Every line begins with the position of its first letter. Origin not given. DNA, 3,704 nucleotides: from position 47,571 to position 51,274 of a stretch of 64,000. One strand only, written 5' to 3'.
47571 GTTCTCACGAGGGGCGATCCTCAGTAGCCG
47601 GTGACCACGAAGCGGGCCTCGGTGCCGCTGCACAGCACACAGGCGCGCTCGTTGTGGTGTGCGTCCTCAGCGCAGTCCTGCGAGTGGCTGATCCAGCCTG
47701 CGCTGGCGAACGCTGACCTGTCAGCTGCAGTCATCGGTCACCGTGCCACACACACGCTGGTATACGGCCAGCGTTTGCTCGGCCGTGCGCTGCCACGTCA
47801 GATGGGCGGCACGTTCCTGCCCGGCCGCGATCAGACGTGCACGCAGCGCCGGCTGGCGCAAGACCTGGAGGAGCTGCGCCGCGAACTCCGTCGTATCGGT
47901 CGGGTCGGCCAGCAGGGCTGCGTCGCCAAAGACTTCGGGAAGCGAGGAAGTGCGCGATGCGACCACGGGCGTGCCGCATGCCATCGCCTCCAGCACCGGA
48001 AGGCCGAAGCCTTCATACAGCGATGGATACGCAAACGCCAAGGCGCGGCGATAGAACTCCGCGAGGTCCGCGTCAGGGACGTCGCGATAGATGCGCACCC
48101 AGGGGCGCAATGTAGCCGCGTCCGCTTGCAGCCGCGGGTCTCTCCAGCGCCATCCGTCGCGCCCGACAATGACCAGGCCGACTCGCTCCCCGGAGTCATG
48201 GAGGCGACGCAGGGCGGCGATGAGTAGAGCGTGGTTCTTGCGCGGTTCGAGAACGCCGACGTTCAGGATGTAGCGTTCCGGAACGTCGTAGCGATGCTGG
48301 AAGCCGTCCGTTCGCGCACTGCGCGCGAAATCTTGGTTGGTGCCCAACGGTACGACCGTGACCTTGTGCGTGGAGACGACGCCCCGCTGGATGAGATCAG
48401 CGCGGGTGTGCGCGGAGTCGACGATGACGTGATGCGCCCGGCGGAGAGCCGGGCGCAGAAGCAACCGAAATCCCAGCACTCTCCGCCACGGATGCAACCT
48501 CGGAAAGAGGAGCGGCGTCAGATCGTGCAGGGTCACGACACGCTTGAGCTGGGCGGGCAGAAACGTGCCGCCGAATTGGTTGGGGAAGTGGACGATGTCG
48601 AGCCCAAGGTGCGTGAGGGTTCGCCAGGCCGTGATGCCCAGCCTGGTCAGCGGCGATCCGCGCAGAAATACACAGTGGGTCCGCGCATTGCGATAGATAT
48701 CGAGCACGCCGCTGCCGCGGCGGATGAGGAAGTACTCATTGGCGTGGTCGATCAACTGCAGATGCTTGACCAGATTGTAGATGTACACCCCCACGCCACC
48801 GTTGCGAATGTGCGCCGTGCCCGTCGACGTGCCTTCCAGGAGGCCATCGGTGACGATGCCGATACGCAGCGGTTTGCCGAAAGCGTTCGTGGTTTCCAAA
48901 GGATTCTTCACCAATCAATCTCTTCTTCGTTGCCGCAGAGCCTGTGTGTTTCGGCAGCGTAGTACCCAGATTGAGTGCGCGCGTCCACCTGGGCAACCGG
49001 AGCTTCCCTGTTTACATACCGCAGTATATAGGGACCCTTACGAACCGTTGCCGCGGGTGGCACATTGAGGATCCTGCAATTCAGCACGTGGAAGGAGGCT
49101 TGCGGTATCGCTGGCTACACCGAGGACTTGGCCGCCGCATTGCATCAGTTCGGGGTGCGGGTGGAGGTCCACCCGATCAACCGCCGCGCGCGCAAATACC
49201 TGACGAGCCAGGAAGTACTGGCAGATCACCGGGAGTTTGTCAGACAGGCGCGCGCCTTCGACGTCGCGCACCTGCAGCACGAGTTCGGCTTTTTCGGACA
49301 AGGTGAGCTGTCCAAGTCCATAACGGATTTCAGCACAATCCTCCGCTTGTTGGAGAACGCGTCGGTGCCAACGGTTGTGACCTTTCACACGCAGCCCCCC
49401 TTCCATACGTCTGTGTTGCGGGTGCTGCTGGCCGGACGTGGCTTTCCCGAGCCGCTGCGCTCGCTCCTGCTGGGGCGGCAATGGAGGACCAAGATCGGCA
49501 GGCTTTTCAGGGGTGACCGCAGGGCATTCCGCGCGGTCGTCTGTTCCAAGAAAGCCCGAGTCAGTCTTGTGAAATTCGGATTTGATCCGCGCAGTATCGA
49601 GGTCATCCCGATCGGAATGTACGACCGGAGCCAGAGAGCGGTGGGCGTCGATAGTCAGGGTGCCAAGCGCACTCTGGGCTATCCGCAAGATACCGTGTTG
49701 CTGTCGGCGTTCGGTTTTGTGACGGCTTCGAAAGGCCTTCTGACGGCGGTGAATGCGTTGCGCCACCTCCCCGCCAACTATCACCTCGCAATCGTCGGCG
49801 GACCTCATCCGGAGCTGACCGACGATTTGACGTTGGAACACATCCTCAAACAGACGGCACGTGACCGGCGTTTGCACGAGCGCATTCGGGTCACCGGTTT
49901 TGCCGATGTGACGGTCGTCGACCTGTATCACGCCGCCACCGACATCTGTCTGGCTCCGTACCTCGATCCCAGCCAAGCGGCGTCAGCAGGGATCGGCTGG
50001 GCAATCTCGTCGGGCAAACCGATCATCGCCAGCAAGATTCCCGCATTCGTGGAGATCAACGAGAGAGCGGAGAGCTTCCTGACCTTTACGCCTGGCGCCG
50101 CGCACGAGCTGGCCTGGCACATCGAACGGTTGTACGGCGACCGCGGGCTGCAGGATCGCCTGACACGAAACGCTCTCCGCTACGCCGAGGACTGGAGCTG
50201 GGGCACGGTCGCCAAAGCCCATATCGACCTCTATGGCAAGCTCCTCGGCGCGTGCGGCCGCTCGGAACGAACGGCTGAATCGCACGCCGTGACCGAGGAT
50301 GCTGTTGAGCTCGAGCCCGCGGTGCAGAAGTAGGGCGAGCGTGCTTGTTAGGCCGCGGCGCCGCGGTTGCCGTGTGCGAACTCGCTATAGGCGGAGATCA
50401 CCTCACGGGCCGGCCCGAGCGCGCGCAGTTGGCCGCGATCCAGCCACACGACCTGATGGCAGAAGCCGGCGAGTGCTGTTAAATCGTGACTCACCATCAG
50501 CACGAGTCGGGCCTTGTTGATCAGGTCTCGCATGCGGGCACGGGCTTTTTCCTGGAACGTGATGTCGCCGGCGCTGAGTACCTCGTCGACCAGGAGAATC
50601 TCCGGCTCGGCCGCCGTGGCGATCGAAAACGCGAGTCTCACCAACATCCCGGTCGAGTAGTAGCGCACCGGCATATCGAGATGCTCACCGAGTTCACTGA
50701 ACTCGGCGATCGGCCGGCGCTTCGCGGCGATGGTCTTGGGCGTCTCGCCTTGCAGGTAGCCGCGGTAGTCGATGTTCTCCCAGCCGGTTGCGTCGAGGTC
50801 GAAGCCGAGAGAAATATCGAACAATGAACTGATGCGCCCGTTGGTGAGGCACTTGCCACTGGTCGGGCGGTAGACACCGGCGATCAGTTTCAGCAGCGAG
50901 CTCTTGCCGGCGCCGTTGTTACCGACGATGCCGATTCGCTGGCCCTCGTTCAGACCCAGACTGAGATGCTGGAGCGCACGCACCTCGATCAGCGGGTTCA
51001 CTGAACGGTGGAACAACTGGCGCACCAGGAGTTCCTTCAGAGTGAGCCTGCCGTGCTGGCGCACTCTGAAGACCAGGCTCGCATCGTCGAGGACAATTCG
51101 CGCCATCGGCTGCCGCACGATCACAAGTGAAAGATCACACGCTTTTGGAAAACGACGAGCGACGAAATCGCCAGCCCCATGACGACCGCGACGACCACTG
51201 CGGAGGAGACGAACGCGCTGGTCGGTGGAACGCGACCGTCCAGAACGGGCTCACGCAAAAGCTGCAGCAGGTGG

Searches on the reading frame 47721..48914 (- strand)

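Call 73: search_protein_families(library=pfam, proteins=[window:47721-48914:-], max_evalue=0.0001)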
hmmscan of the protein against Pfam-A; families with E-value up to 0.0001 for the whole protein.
window:47721-48914:- (397 aa): 6 families
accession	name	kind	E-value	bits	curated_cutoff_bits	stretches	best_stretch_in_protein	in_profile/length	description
PF00534.26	Glycos_transf_1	-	3.9e-36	124.6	26.4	1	206-368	8-172/172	Glycosyl transferases group 1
PF13692.12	Glyco_trans_1_4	-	4.1e-29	102.1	27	1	214-353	2-141/142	Glycosyl transferases group 1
PF13524.12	Glyco_trans_1_2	-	8.1e-16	58.7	25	1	230-382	4-143/144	Glycosyl transferase-like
PF13439.12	Glyco_transf_4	-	1.2e-13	51.9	28.5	1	39-194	2-168/170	Glycosyltransferase Family 4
PF20706.3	GT4-conflict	-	3.6e-12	46.4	26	1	214-379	198-383/385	Family 4 Glycosyltransferase in conflict systems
PF13579.12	Glyco_trans_4_4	-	1.6e-10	42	29.7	1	39-191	1-158/158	Glycosyl transferase 4-like domain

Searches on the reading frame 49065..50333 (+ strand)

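Call 73: search_protein_families(library=pfam, proteins=[window:49065-50333:+], max_evalue=0.0001)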
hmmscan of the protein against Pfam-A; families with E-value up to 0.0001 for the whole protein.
window:49065-50333:+ (422 aa): 4 families
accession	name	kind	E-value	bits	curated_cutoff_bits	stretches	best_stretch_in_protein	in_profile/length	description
PF13692.12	Glyco_trans_1_4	-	5e-12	46.7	27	1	222-359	14-142/142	Glycosyl transferases group 1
PF00534.26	Glycos_transf_1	-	6.7e-11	42.5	26.4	1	220-370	25-169/172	Glycosyl transferases group 1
PF13439.12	Glyco_transf_4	-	1.2e-08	35.6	28.5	1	16-184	5-165/170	Glycosyltransferase Family 4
PF13579.12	Glyco_trans_4_4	-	2.2e-05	25.3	29.7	0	26-184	35-158/158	Glycosyl transferase 4-like domain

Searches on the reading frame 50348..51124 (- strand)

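Call 73: search_protein_families(library=pfam, proteins=[window:50348-51124:-], max_evalue=0.0001)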
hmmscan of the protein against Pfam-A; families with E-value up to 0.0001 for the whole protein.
window:50348-51124:- (258 aa): 1 family
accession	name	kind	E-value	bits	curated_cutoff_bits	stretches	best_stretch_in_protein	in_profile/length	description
PF00005.33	ABC_tran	-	5.8e-18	66.3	25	1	51-182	1-135/137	ABC transporter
